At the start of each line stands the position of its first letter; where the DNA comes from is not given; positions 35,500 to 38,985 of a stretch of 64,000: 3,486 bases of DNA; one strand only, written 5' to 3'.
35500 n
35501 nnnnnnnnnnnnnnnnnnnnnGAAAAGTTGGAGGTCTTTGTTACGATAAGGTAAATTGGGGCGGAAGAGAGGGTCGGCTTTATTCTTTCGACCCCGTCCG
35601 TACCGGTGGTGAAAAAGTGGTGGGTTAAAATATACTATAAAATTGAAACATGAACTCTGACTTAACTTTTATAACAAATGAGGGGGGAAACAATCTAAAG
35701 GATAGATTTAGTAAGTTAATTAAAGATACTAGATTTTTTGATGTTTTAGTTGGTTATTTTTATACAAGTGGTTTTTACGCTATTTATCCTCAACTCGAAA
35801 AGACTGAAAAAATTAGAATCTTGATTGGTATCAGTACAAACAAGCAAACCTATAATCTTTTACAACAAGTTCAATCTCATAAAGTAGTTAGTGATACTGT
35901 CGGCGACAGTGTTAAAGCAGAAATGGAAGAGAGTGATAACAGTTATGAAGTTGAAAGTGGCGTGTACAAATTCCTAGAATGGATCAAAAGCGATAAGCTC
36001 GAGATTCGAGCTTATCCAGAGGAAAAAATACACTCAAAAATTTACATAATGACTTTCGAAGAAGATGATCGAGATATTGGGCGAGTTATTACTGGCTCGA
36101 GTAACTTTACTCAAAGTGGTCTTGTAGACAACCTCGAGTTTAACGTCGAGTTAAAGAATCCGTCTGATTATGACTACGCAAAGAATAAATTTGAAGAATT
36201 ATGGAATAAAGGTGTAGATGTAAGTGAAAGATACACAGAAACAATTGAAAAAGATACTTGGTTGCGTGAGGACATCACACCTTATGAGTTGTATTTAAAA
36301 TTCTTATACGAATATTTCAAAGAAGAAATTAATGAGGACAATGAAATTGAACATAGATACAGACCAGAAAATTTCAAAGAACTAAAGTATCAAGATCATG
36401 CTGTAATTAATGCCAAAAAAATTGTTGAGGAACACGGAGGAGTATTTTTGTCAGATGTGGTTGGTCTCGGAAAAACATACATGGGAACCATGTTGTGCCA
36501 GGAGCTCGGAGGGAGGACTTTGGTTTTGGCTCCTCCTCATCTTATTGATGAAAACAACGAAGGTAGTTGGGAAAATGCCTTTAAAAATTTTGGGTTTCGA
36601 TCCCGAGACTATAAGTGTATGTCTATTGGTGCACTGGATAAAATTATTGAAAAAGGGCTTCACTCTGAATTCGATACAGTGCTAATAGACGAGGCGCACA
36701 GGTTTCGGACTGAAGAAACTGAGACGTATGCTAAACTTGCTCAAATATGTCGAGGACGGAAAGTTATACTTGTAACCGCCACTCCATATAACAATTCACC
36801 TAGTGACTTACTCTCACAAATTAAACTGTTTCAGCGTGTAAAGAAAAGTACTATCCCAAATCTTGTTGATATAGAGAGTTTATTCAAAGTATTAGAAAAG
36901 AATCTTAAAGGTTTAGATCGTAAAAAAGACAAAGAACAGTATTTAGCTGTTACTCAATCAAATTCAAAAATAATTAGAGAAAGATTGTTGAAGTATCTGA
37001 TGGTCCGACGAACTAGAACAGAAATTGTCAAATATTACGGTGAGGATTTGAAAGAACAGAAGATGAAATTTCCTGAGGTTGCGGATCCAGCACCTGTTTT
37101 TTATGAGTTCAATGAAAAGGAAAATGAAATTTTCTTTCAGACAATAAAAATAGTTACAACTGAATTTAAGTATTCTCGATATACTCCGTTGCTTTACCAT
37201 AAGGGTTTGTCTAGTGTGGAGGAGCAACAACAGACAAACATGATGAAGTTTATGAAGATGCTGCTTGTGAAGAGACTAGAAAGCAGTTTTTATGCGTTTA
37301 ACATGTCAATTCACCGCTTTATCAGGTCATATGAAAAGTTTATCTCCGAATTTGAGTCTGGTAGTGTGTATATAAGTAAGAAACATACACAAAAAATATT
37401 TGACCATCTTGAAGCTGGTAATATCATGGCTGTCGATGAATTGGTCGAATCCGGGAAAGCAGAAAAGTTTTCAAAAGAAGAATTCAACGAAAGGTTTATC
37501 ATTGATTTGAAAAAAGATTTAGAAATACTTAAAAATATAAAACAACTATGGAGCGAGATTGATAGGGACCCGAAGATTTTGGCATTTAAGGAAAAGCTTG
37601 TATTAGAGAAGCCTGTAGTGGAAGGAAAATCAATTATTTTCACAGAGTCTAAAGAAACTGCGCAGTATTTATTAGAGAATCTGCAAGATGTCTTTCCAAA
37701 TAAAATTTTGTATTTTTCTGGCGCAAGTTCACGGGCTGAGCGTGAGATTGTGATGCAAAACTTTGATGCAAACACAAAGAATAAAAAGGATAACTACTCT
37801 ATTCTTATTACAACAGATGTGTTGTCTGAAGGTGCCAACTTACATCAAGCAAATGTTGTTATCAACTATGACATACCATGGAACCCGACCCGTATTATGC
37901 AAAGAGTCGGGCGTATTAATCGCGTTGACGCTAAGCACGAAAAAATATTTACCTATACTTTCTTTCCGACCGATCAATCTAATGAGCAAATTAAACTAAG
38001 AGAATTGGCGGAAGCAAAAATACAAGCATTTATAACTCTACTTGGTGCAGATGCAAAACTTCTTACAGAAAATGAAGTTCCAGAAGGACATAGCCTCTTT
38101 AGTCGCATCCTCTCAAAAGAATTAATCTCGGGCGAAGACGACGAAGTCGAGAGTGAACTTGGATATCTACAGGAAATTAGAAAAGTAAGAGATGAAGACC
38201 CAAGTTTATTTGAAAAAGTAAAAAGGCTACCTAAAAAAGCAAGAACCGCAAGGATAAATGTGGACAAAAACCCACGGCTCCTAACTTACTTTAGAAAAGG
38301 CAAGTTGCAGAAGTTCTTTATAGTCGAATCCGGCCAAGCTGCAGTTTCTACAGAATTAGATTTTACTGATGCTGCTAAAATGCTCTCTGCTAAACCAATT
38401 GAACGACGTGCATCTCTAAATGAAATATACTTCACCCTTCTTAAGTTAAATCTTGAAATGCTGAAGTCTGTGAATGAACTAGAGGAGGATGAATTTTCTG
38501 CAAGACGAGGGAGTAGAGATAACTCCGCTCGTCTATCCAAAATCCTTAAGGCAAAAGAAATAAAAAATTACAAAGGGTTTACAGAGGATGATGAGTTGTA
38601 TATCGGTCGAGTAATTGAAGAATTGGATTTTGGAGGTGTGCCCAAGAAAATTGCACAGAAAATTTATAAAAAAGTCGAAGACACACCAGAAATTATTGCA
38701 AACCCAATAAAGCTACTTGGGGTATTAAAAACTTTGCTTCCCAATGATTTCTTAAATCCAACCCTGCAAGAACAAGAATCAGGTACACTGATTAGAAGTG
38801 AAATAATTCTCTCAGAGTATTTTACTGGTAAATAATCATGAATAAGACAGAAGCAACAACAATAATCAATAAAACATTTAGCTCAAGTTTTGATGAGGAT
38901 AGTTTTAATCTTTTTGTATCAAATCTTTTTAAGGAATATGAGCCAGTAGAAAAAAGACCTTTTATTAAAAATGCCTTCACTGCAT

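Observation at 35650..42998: Compact DISARM-like candidate defence module: PLD-SNF2 helicase fusion plus 1075-aa Eco57I/PglX-type N6-adenine methyltransferase in an AT-rich island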

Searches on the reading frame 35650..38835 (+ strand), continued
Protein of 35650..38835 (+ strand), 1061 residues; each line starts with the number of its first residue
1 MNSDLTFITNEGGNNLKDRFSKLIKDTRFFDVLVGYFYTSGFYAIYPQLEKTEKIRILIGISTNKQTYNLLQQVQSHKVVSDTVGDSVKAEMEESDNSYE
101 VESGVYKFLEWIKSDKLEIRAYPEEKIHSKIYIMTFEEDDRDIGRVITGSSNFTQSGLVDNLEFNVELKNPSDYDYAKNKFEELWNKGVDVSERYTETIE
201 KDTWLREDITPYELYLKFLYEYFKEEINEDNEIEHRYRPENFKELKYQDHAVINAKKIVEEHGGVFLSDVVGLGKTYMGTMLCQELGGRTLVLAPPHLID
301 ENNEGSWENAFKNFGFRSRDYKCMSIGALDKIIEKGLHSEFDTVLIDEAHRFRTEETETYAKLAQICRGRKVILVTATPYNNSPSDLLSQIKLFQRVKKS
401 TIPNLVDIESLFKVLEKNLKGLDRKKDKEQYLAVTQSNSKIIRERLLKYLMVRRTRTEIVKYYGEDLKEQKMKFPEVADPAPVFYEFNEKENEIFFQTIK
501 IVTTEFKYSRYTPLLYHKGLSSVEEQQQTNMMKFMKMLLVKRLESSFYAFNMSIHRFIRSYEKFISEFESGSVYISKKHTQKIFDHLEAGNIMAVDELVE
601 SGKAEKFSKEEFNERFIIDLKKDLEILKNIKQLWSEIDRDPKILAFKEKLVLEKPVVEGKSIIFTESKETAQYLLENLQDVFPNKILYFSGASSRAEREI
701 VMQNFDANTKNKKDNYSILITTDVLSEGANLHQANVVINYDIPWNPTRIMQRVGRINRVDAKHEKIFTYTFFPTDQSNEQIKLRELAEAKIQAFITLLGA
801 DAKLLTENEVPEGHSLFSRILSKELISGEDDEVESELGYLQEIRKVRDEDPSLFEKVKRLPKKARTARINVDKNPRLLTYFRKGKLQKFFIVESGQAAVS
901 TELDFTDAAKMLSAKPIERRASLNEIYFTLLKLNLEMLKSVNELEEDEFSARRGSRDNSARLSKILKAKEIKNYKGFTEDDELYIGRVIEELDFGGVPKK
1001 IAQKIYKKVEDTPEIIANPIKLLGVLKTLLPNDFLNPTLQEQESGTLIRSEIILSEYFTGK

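Call 73: get_annotated_region(hit=H3, flank=7000)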
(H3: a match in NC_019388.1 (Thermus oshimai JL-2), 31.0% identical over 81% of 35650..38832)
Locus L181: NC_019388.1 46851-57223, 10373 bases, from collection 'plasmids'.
description: Thermus oshimai JL-2 plasmid pTHEOS02, complete sequence
organism: Thermus oshimai JL-2 (NCBI taxid 751945)
taxonomy: Bacteria; Deinococcota; Deinococci; Thermales; Thermaceae; Thermus; Thermus oshimai; Thermus oshimai JL-2
host: -; source: -; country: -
typing (MOB-suite, as given by PLSDB): non-mobilizable; replicon rep_cluster_1113,rep_cluster_1779
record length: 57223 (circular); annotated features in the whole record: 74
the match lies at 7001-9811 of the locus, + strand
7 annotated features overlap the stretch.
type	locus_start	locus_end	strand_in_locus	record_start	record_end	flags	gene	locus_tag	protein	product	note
CDS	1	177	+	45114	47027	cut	-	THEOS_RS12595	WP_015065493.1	S8 family serine peptidase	GO:0006508 - proteolysis [Evidence IEA]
CDS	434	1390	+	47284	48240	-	-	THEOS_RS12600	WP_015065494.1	tyrosine-type recombinase/integrase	GO:0015074 - DNA integration [Evidence IEA]; GO:0006310 - DNA recombination [Evidence IEA]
CDS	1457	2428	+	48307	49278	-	-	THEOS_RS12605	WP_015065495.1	AAA family ATPase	-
CDS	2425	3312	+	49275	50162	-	-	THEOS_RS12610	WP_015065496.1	ParB/RepB/Spo0J family partition protein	GO:0007059 - chromosome segregation [Evidence IEA]; GO:0000910 - cytokinesis [Evidence IEA]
CDS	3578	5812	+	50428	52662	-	-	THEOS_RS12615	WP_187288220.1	DNA methyltransferase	-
CDS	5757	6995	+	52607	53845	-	-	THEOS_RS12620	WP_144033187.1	hypothetical protein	-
CDS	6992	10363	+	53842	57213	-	-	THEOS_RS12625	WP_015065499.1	helicase-related protein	-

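Call 74: get_annotated_region(hit=H2, flank=7000)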
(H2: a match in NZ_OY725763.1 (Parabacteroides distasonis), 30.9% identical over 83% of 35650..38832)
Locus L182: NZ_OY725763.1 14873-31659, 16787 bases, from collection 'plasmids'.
description: Parabacteroides distasonis strain Parabacteroides distasonis TSDC17.2-1.1 plasmid 18, complete sequence
organism: Parabacteroides distasonis (NCBI taxid 823)
taxonomy: Bacteria; Bacteroidota; Bacteroidia; Bacteroidales; Tannerellaceae; Parabacteroides; Parabacteroides distasonis
host: -; source: -; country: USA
typing (MOB-suite, as given by PLSDB): non-mobilizable
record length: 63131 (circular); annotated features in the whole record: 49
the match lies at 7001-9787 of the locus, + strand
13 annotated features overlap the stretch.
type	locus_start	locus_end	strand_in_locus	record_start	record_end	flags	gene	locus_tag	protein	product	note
CDS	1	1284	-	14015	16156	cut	-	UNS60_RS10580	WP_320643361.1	TonB-dependent receptor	-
CDS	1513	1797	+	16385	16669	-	-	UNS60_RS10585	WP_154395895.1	hypothetical protein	-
CDS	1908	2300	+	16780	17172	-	-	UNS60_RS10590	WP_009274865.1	transcriptional repressor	GO:0006355 - regulation of DNA-templated transcription [Evidence IEA]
CDS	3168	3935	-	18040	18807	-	-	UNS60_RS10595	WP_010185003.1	metallophosphoesterase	-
CDS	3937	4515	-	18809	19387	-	-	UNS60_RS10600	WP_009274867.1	metallophosphoesterase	-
CDS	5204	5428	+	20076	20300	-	-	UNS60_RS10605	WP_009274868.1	helix-turn-helix transcriptional regulator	-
CDS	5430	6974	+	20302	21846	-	-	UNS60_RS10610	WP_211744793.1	RNA-binding domain-containing protein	-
CDS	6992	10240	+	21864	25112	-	-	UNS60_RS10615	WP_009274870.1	SNF2-related protein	-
CDS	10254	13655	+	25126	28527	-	-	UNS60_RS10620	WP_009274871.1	N-6 DNA methylase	GO:0006304 - DNA modification [Evidence IEA]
CDS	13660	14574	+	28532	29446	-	-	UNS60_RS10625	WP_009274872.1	hypothetical protein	-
CDS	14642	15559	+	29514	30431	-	-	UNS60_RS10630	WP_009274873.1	toll/interleukin-1 receptor domain-containing protein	GO:0007165 - signal transduction [Evidence IEA]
CDS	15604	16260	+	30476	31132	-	-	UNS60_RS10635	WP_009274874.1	hypothetical protein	-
CDS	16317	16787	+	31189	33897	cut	-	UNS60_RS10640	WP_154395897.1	AAA domain-containing protein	-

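Call 80: predict_structure(alignment_id=A5)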
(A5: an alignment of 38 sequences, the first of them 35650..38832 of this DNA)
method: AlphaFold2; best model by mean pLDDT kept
length: 1061 residues; sequences in the alignment: 38
mean_pLDDT: 72.6   pTM: 0.52
mean pLDDT of the five models: 72.6, 72.1, 68.7, 64.9, 64.3
residues with pLDDT >= 90: 52; 70-90: 681; 50-70: 208; < 50: 120
segments of 3 or more residues with pLDDT < 50: 1-7, 9-12, 63-73, 151-164, 724-728, 744-747, 776-833, 946-955, 1044-1048
pLDDT, mean of each block of 10 residues (from residue 1): 40 56 79 74 80 85 44 53 72 76 87 90 64 75 67 38 52 79 85 83 77 82 67 60 72 83 78 68 86 83 75 70 87 88 86 79 89 76 76 85 74 78 68 73 78 69 76 72 79 81 83 83 70 67 70 82 85 74 65 79 82 89 92 85 85 81 75 84 79 73 70 77 54 77 53 60 77 55 41 36 30 27 27 55 79 83 80 84 72 75 79 74 84 79 47 53 83 81 86 84 86 79 87 74 48 82 61
secondary structure, 60 per line:
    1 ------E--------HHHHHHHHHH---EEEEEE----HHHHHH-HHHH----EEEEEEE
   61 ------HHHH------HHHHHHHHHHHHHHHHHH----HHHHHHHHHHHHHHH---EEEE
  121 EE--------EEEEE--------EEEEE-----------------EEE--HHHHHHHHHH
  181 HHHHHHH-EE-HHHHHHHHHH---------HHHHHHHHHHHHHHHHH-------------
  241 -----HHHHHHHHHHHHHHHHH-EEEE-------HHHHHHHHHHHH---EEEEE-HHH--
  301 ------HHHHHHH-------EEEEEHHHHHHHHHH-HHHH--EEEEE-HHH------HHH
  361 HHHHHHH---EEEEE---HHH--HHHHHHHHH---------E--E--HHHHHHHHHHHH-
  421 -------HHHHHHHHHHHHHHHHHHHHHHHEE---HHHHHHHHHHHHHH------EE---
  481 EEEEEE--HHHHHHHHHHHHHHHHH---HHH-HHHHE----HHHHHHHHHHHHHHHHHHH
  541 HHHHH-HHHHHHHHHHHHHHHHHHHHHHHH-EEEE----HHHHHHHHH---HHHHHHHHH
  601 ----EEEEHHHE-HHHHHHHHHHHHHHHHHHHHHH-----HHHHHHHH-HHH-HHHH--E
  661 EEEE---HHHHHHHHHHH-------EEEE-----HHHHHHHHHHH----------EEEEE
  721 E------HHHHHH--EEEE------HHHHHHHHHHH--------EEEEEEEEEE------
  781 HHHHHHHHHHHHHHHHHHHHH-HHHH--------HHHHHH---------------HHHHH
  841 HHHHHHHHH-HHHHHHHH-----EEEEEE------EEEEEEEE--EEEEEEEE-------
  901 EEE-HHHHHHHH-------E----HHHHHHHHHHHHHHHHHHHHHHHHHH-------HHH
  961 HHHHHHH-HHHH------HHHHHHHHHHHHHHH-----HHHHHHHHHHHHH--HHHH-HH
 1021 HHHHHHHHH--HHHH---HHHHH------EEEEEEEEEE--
elements in order (helices of 4 or more, strands of 3 or more residues): H16-25 E29-34 H39-44 H46-49 E54-60 H67-70 H77-94 H99-113 E117-122 E131-135 E144-148 E166-168 H171-187 H192-201 H211-227 H246-262 E264-267 H275-286 E290-294 H307-313 E321-325 H326-335 H337-340 E343-347 H358-367 E371-375 H384-392 H408-419 H428-450 H456-469 E481-486 H489-505 H513-516 H522-545 H547-570 E572-575 H580-588 H592-600 E605-608 H614-635 H641-648 H654-657 E660-664 H668-678 E686-689 H695-705 E716-721 H728-733 E736-739 H746-756 E765-774 H781-801 H803-806 H815-820 H836-849 H851-858 E864-869 E876-883 E886-893 E901-903 H905-912 H925-950 H958-967 H969-972 H979-993 H999-1011 H1014-1017 H1019-1029 H1032-1035 H1039-1043 E1050-1059

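Call 83: fold_search(model_id=the predicted structure, library=pdb)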
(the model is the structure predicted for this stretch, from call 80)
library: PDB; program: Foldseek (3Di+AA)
matches with E <= 10: 1059; with E <= 0.001: 198
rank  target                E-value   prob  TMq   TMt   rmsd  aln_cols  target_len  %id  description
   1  9gd3_W                7.4e-16  1.00  0.27  0.31  35.5      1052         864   14  Structure of a mononucleosome bound by one copy of Chd1 with the DBD on the exit-side DNA. (released 2024-09-18)
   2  8spg                  4.6e-15  1.00  0.26  0.32  20.6      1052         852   11  Crystal structure of N-terminally truncated Escherichia coli RapA in complex with MgADP (released 2024-07-03)
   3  8t0l_F                5.8e-14  1.00  0.27  0.29  17.3      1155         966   12  E. coli Sw2/Snf2 ATPase RapA bound to both ADP-AlF3 and reconstituted E. coli RNA polymerase post-termination complex  (released 2025-04-02)
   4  9jao_C                7.1e-14  1.00  0.29  0.45  17.6       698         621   14  The structure of SMARCAD1 bound to the hexasome in the presence of ADP-BeFx (released 2025-04-30)
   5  9gd1_W                3.0e-13  1.00  0.28  0.33  34.2      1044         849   14  Structure of Chd1 bound to a hexasome-nucleosome complex with a dyad-to-dyad distance of 103 bp. (released 2024-09-18)
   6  6bog_A                3.3e-13  1.00  0.25  0.27  23.6      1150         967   12  Crystal structure of RapA, a Swi2/Snf2 protein that recycles RNA polymerase during transcription (released 2017-12-13)
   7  9jnu_K                4.0e-13  1.00  0.27  0.49  12.7       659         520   15  Structure of isw1-nucleosome complex in ADP state (released 2025-04-09)
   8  8so8                  6.6e-13  1.00  0.27  0.32  22.5      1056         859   12  Crystal structure of an N-terminally truncated variant of Escherichia coli RapA (released 2024-07-03)
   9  9n6k_K                7.6e-13  1.00  0.28  0.30  38.5      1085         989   13  2.88 A S.cerevisiae Chd1[L886G/L889G/L891G]-nucleosome 2:1 complex with DNA-binding domain (released 2025-06-11)
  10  7zke_E                8.8e-13  1.00  0.30  0.21  13.9       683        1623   14  Mot1:TBP:DNA - pre-hydrolysis state (released 2023-04-26)
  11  9n6i_L                1.4e-12  1.00  0.27  0.35  29.7       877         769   15  2.61 A S.cerevisiae Chd1[L886G/L889G/L891G]-nucleosome 2:1 complex (released 2025-06-11)
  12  9n6h_K                1.5e-12  1.00  0.28  0.36  30.1       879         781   14  2.54 A S.cerevisiae Chd1[L886G/L889G/L891G]-nucleosome 1:1 complex (released 2025-06-11)
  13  9gd2_W                1.7e-12  1.00  0.25  0.39  29.9       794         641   15  Structure of Chd1 bound to a dinucleosome with a dyad-to-dyad distance of 103 bp. (released 2024-09-18)
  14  7oo3_b                1.9e-12  1.00  0.30  0.54   8.8       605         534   14  Pol II-CSB-CSA-DDB1-UVSSA (Structure1) (released 2021-10-06)
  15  5o9g_W                1.9e-12  1.00  0.23  0.28  37.8      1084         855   12  Structure of nucleosome-Chd1 complex (released 2017-10-11)
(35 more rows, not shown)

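Call 110: search_protein_families(library=phrogs, proteins=[window:35650-38832:+], max_evalue=0.001)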
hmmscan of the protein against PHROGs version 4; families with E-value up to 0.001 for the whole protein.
window:35650-38832:+ (1061 aa): 8 families
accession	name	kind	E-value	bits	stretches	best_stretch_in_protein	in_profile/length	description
phrog_26785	-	unknown function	1.8e-254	848.4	1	3-1011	1-1075/1087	-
phrog_62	-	DNA, RNA and nucleotide metabolism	3.3e-38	131.9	1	198-855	668-1174/1881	DNA helicase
phrog_23807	-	unknown function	6.7e-28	98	1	339-871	259-725/1053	-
phrog_16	-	DNA, RNA and nucleotide metabolism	1.3e-25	90.8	2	151-407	172-443/986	DNA helicase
phrog_1685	-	unknown function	1.3e-08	33.6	1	713-770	1465-1523/2278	-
phrog_21391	-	DNA, RNA and nucleotide metabolism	1.5e-06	26.7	1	654-763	1355-1458/2021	DNA helicase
phrog_168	-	DNA, RNA and nucleotide metabolism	7.8e-06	26.8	1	229-356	7-116/314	clamp loader of DNA polymerase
phrog_10691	-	unknown function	0.00083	16.8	0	675-769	2164-2259/3925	-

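Call 113: search_dna_similar(query=window:35650-38832:+, collection=phages, mode=protein, max_evalue=1e-30, max_rows=10)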
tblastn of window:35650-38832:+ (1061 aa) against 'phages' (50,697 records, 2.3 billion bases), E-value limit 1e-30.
Records with a match: 3; places in all: 4; records where one place covers at least 80% of the query: 0.
Best place of each record, by identity: <60% 3.
By first word of the organism name: Bacteriophage 2; Erysipelothrix 1.
By host as written in the record: - 2; Erysipelothrix rhusiopathiae ZJ 1.
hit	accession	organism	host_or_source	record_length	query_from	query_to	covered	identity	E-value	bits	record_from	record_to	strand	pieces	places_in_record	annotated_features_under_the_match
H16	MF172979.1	Erysipelothrix phage phi1605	Erysipelothrix rhusiopathiae ZJ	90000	5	805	75%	26.1%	4e-42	175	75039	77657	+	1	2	DEAD/DEAH box helicase-like protein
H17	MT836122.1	Bacteriophage sp.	human fecal samples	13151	251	809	53%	28.5%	2e-40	169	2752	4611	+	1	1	record has no annotation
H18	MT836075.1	Bacteriophage sp.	human fecal samples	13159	247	809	53%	26.6%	4e-31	139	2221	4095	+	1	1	record has no annotation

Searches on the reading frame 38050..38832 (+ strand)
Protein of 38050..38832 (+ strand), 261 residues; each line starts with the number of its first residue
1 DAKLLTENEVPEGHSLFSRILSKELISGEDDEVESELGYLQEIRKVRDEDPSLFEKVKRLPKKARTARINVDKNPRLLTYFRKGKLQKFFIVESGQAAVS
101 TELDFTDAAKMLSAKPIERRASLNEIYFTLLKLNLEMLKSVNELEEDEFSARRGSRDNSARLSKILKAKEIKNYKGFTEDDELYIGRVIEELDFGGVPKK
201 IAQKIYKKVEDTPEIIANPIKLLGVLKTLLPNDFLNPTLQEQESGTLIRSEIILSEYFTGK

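Call 103: search_protein_families(library=pfam, proteins=[window:38050-38832:+], max_evalue=10)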
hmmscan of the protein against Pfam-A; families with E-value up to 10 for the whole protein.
window:38050-38832:+ (261 aa): 1 family
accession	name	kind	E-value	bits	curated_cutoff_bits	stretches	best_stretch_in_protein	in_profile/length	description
PF24670.1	DUF7653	-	0.1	13.2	27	1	122-174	31-83/125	Domain of unknown function (DUF7653)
